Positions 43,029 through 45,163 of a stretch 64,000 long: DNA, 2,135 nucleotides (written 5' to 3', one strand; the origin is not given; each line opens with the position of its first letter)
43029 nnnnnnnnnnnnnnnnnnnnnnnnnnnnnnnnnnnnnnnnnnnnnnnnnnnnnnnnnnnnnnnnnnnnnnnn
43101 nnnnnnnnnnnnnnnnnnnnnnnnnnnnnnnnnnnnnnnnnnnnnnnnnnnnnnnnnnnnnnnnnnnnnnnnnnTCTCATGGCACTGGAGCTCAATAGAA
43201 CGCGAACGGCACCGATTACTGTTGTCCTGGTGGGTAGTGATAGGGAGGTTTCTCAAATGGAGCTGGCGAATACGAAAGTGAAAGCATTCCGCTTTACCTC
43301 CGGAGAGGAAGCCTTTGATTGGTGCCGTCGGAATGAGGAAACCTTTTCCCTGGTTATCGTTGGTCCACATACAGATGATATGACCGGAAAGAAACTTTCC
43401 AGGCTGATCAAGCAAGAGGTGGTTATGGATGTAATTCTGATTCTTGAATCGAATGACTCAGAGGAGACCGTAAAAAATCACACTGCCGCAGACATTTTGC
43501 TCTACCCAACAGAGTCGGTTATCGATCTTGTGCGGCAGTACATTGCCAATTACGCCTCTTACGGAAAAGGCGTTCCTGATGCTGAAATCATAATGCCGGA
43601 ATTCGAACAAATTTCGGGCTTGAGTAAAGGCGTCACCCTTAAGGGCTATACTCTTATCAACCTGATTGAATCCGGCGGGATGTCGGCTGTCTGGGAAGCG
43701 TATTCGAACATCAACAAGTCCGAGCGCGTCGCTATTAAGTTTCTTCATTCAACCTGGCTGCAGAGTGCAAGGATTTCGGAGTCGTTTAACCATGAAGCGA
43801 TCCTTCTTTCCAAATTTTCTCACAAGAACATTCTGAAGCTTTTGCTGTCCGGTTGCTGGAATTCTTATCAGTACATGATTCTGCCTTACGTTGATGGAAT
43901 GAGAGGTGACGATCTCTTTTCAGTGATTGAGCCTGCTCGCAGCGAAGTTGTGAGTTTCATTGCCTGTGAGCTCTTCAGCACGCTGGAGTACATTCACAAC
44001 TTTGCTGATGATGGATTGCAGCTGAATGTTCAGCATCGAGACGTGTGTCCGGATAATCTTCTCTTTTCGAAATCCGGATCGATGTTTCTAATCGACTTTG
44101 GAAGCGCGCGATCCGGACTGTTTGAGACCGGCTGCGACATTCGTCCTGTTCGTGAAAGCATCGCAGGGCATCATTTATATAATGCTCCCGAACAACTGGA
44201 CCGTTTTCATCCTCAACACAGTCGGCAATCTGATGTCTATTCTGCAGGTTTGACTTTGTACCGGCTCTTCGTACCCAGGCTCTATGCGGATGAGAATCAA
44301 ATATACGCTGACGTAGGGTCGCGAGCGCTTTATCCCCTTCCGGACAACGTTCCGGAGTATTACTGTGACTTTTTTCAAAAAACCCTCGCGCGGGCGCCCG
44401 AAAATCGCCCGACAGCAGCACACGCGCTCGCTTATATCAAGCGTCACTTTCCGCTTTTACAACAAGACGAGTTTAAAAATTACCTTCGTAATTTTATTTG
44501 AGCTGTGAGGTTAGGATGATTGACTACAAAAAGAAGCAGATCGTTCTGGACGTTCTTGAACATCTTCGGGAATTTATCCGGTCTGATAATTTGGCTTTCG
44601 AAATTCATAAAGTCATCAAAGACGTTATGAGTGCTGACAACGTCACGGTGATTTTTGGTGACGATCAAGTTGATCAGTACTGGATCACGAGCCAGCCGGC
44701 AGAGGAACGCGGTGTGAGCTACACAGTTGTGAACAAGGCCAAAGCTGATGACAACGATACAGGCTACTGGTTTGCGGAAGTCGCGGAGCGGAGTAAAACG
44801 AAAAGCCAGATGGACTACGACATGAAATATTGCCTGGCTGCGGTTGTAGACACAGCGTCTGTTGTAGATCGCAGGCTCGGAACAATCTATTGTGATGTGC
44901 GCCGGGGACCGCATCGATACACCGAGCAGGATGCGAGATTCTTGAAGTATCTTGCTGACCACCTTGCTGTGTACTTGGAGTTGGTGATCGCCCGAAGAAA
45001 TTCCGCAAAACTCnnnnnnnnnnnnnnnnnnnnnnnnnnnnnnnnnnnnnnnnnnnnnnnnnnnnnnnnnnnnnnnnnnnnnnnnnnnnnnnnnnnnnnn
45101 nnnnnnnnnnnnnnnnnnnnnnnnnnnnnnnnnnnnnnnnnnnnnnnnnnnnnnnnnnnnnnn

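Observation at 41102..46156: Intact four-gene operon: unknown protein, Zn-ribbon/degenerate PilB-like pseudo-ATPase, REC-like/Ser-Thr kinase, sigma54 activator, all with altered catalytic or contact motifs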

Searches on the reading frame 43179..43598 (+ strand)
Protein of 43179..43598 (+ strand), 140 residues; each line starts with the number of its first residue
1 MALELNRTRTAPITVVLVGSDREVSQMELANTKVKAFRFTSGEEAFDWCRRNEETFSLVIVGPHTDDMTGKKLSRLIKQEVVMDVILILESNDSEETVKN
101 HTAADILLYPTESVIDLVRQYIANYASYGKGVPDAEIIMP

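Call 70: search_solved_structures(query=A7, max_evalue=10)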
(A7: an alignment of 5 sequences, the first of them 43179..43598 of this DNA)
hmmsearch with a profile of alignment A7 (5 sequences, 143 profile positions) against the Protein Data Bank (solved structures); distinct sequences matched with E-value up to 10: 16.
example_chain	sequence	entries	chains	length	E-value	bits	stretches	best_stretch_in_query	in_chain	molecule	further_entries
3nns_A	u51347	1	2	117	0.00054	22.9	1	32-104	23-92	DNA BINDING RESPONSE REGULATOR B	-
1p2f_A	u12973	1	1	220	0.0019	21.1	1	33-104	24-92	Response Regulator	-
8phx_A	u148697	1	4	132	0.012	18.6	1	21-104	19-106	Histidine protein kinase SLN1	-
9qih_A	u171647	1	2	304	0.014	18.3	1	40-129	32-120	SenB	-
3heb_A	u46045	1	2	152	0.048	16.6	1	53-127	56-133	Response regulator receiver domain protein (CheY)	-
9o0h_B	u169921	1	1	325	0.081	15.9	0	44-82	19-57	Transcription factor ETV6,Non-receptor tyrosine-protein kinase TNK1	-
5l0p_A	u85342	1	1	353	0.1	15.5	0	44-82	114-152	Transcription factor ETV6, Transcription factor ETV6, Transcription factor ETV6, Ferric up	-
9h6e_D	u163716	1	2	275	0.11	15.5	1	44-138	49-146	Two-component response regulator ARR1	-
8xat_A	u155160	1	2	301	0.14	15.1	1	46-138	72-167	Two-component response regulator ARR1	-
9e4q_A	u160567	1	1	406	0.19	14.7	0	44-82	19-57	Transcription factor ETV6,DARPin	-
7n2b_A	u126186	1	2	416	0.2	14.6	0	44-82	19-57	Transcription factor ETV6,Transcription factor ETV6,Transcription factor ETV6,3TEL-rigid-D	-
9cpl_A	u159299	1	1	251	0.48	13.4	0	44-82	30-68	2TEL/Non-receptor tyrosine-protein kinase TNK1 fusion protein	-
9ikc_A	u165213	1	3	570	0.62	13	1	32-83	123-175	62 kDa protein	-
6is3_C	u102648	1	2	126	1.1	12.2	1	55-109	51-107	Response regulator ArlR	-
6is1_A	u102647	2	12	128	1.1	12.2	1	55-109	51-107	Response regulator ArlR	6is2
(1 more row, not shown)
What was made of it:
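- On Response-regulator receiver domain (PF00072): The profile of the N-domain hits receiver domains (DrrB E 5e-4; call 70), so it is receiver-like.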

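Call 83: search_solved_structures(query=A7, max_evalue=0.02, show_alignments=3)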
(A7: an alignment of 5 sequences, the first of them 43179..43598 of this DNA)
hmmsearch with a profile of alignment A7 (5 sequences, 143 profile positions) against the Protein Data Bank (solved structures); distinct sequences matched with E-value up to 0.02: 4.
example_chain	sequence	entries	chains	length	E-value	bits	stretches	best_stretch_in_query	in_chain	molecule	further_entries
3nns_A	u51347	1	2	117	0.00054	22.9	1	32-104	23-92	DNA BINDING RESPONSE REGULATOR B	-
1p2f_A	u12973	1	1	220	0.0019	21.1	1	33-104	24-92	Response Regulator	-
8phx_A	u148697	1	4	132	0.012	18.6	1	21-104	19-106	Histidine protein kinase SLN1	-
9qih_A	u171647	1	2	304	0.014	18.3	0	40-129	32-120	SenB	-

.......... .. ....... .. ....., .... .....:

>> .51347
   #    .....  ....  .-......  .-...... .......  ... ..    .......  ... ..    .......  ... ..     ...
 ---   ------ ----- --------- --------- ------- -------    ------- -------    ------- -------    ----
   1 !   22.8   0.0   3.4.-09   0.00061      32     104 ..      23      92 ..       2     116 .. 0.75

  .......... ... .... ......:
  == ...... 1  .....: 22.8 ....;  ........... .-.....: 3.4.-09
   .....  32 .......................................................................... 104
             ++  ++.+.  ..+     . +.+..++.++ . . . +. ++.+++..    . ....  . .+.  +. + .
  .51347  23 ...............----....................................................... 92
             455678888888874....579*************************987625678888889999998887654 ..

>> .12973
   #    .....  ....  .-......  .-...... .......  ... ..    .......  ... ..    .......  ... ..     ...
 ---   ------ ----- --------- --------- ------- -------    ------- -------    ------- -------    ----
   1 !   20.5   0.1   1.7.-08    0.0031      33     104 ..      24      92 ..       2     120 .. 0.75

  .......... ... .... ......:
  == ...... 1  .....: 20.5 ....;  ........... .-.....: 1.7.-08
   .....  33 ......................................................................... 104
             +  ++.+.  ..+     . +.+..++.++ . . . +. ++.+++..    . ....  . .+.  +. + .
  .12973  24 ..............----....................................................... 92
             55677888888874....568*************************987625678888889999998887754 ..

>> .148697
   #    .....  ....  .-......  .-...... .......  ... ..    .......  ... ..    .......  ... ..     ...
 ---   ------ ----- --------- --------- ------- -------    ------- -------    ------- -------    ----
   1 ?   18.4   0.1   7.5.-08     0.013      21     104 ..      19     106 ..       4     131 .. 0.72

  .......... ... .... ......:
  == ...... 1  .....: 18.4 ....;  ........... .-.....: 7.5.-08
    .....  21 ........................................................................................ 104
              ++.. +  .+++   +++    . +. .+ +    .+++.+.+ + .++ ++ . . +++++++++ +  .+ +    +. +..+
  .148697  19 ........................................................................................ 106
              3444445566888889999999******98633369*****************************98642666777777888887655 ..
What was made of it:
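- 43179..44501 (+): Gene C: 440-aa protein with a pseudo-receiver domain (about aa 12-125) and a Hanks-type kinase domain (aa 158-418). The N-domain profile hits the DrrB receiver at E 5e-4, with the phospho-acceptor Asp aligned to an invariant Gly (FSLVIVG, nt 43344-43364) (calls 70, 83).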

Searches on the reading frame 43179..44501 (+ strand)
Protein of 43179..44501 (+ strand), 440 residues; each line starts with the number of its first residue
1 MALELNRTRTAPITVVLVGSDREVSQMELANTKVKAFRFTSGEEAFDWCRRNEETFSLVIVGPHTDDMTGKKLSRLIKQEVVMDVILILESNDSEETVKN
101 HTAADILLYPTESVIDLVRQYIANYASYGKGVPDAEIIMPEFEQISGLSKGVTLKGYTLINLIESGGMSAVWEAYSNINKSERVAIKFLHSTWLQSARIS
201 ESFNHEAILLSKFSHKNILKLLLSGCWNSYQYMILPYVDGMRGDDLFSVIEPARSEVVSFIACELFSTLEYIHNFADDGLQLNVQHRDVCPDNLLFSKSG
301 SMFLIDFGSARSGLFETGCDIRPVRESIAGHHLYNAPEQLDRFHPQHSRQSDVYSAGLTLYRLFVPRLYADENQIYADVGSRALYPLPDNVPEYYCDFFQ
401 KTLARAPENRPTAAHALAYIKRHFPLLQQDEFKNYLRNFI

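Call 3: search_protein_families(library=pfam, proteins=[window:43179-44501:+], max_evalue=1)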
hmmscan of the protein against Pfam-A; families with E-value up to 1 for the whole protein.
window:43179-44501:+ (440 aa): 5 families
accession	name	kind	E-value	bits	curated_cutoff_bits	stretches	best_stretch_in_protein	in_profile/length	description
PF00069.31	Pkinase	-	2.4e-30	106.3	31.7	1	158-418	2-259/263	Protein kinase domain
PF07714.23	PK_Tyr_Ser-Thr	-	1.2e-16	61.3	23.1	1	160-415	4-253/258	Protein tyrosine and serine/threonine kinase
PF01636.29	APH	-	0.00013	22.3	23.2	1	278-314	164-201/239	Phosphotransferase enzyme family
PF03109.22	ABC1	-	0.054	13.1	22.9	1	271-311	175-215/244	ABC1 atypical kinase-like domain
PF00072.30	Response_reg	-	0.063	13.9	30.2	1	29-99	18-87/111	Response regulator receiver domain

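Call 4: search_protein_families(library=padloc, proteins=[window:43179-44501:+], max_evalue=0.1)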
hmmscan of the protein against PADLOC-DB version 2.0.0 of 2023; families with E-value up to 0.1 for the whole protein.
window:43179-44501:+ (440 aa): 32 families (the best 25 are shown)
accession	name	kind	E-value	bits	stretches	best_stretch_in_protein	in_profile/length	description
PDLC04138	mad6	-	3.7e-37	126.5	1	138-423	34-313/659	mads_6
PDLC04042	PD-T4-6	-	1.1e-33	115.2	1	152-418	6-266/292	-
PDLC04054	PD-T4-6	-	4.5e-28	96.7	1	149-418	4-267/347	-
PDLC04053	PD-T4-6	-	7.4e-28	95.9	1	154-418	8-265/311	-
PDLC04047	PD-T4-6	-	6.4e-27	92.5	1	154-365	9-207/327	-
PDLC04060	PD-T4-6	-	5.6e-24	82.9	1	155-366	8-205/486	-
PDLC03920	MkoA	-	5.1e-23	79.3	1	155-428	8-282/1112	-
PDLC04048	PD-T4-6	-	1.6e-22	78.4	1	156-367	11-209/354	-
PDLC04044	PD-T4-6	-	3.6e-21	73.7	1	156-415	33-283/372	-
PDLC04061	PD-T4-6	-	4.4e-21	73.9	1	152-410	13-269/510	-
PDLC04043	PD-T4-6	-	1.1e-20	72.2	1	156-364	16-211/452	-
PDLC04057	PD-T4-6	-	7.1e-20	69.4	1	157-367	10-207/443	-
PDLC04050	PD-T4-6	-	1e-19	68.8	1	145-422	53-325/480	-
PDLC04039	PD-T4-6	-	9.8e-19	65.7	1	150-420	9-271/458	-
PDLC04041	PD-T4-6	-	1e-17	62.5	1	148-368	21-232/443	-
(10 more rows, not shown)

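Call 16: search_protein_families(library=ncbifam, proteins=[window:43179-44501:+], max_evalue=0.1)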
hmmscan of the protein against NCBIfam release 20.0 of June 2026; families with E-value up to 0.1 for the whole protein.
window:43179-44501:+ (440 aa): 12 families
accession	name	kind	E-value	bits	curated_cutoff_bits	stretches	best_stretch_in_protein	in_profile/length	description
NF047741.1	antiphage_MADS6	equivalog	4.8e-30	104.7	460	2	283-423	319-460/612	methylation-associated defense system protein kinase MAD6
NF033483.0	PknB_PASTA_kin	equivalog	1e-27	97.4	450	1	157-364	9-202/563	Stk1 family PASTA domain-containing Ser/Thr kinase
NF052427.1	StpK7MSMEG_1200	equivalog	5.8e-14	51.5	900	1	156-420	8-264/601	serine/threonine protein kinase StpK7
NF009651.0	PRK13184.1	equivalog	9.3e-11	40.4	839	1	155-364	2-225/932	serine/threonine-protein kinase PknD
TIGR03903.1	TOMM_kin_cyc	equivalog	1.3e-07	29.9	705.75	1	181-362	3-181/1267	TOMM system kinase/cyclase fusion protein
NF043056.1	T4SS_LegK1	equivalog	6.8e-05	21.6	550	1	284-362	210-282/516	Dot/Icm T4SS effector kinase LegK1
NF038150.1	lanthi_synth_IV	equivalog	0.00017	20.1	650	1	283-364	318-390/851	class IV lanthionine synthetase LanL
NF033442.0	BREX_PglW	equivalog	0.0084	13.8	990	1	283-416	629-761/1391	BREX system serine/threonine kinase PglW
NF011460.0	PRK14879.1-1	equivalog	0.026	13.6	199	1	270-311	116-158/232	Kae1-associated kinase Bud32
NF038151.1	lanthi_synth_III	equivalog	0.069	11.5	575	1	279-366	352-425/833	class III lanthionine synthetase LanKC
NF041408.1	XopAU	subfamily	0.07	12.7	450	0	284-364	349-415/498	XopAU family type III secretion system effector serine/threonine kinase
NF002475.0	PRK01723.1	equivalog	0.084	11.9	142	0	282-309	162-189/241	3-deoxy-D-manno-octulosonic acid kinase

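Call 66: search_solved_structures(query=window:43179-44501:+, max_evalue=0.001)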
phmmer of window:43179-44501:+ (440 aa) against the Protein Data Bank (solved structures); distinct sequences matched with E-value up to 0.001: 1223 (the best 60 are shown).
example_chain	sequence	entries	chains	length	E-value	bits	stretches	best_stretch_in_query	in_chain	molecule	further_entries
9tmq_A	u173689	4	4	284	1.6e-13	53.6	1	151-410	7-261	Serine/threonine-protein kinase PknA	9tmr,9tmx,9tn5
4ow8_A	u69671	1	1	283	1.7e-13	53.5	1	151-410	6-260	Serine/threonine-protein kinase PknA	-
6b2q_A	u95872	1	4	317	1.9e-13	53.4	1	150-410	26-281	Serine/threonine-protein kinase PknA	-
4x3f_A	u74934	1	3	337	2.7e-13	52.9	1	150-410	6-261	Serine/threonine-protein kinase PknA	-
9ruj_A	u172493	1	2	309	6.1e-12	48.4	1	156-389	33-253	Serine/threonine-protein kinase StkP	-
9ruk_A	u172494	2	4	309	1.2e-11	47.5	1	156-389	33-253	Serine/threonine-protein kinase StkP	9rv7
9ru3_A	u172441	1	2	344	1.7e-11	46.9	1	156-389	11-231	Serine/threonine-protein kinase StkP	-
8a3t_S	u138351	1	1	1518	2.2e-11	46.6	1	203-419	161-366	HSL1 isoform 1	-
9ymt_A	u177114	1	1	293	3.5e-11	45.9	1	155-367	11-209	Serine/Threonine Kinase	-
4eqm_A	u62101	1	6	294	3.5e-11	45.9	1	155-367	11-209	Protein kinase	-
6cmj_A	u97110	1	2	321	6.2e-11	45.1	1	144-415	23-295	Calcium/calmodulin-dependent protein kinase kinase 2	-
3f69_A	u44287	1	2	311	1.1e-10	44.3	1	157-415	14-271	Serine/threonine-protein kinase pknB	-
6i2p_A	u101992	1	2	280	1.7e-10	43.6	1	157-415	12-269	Serine/threonine-protein kinase PknB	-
8guw_A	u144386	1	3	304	2.1e-10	43.3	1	184-417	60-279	Peptide from Centrosomal protein of 192 kDa,Aurora kinase A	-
3orm_A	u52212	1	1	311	2.3e-10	43.2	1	157-415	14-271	Serine/threonine protein kinase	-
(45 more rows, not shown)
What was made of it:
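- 43179..44501 (+): Pkinase E 2.4e-30 (call 3); PknA/StkP/PknB are the top PDB hits (call 66).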

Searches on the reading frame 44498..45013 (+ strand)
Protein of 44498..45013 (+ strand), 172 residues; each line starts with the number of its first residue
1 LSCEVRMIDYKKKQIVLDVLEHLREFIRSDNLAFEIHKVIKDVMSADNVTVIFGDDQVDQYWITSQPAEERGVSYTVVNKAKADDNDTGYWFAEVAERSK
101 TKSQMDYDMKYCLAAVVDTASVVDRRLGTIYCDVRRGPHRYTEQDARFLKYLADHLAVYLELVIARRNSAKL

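Call 71: search_solved_structures(query=A8, max_evalue=10)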
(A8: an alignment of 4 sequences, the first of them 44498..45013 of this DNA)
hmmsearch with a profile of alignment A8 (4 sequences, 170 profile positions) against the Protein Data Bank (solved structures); distinct sequences matched with E-value up to 10: 7.
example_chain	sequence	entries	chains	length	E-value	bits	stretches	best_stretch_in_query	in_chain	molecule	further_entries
6uv8_A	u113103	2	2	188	1.3e-06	31.5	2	8-52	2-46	Multi-sensor signal transduction histidine kinase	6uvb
1ykd_A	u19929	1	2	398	0.00093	22.3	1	12-63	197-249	adenylate cyclase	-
4mcw_A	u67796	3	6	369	0.0086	19.1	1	11-64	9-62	Metal dependent phosphohydrolase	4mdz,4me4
6xhg_A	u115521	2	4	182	0.29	14.1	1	14-67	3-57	JSC1_58120g3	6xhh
6oap_A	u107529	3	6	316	0.47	13.5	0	9-54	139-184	Dual sensor histidine kinase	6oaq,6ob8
6oza_A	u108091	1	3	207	0.79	12.7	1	10-74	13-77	Two-component sensor histidine kinase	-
6egc_A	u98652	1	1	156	3.9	10.5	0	5-45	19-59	SC_2L4HC2_23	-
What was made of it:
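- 44498..46156 (+): Gene D: sigma-54 enhancer-binding protein with GAF-like N-domain, AAA+ domain and a probable C-terminal HTH. The likely true start is ATG 44516. The N-domain profile hits GAF domains (6uv8 E 1.3e-6, 1ykd E 9e-4; call 71).
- Closest known: GAF-domain sigma-54 enhancer-binding proteins. Same: GAF structures match the N-domain (call 71).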
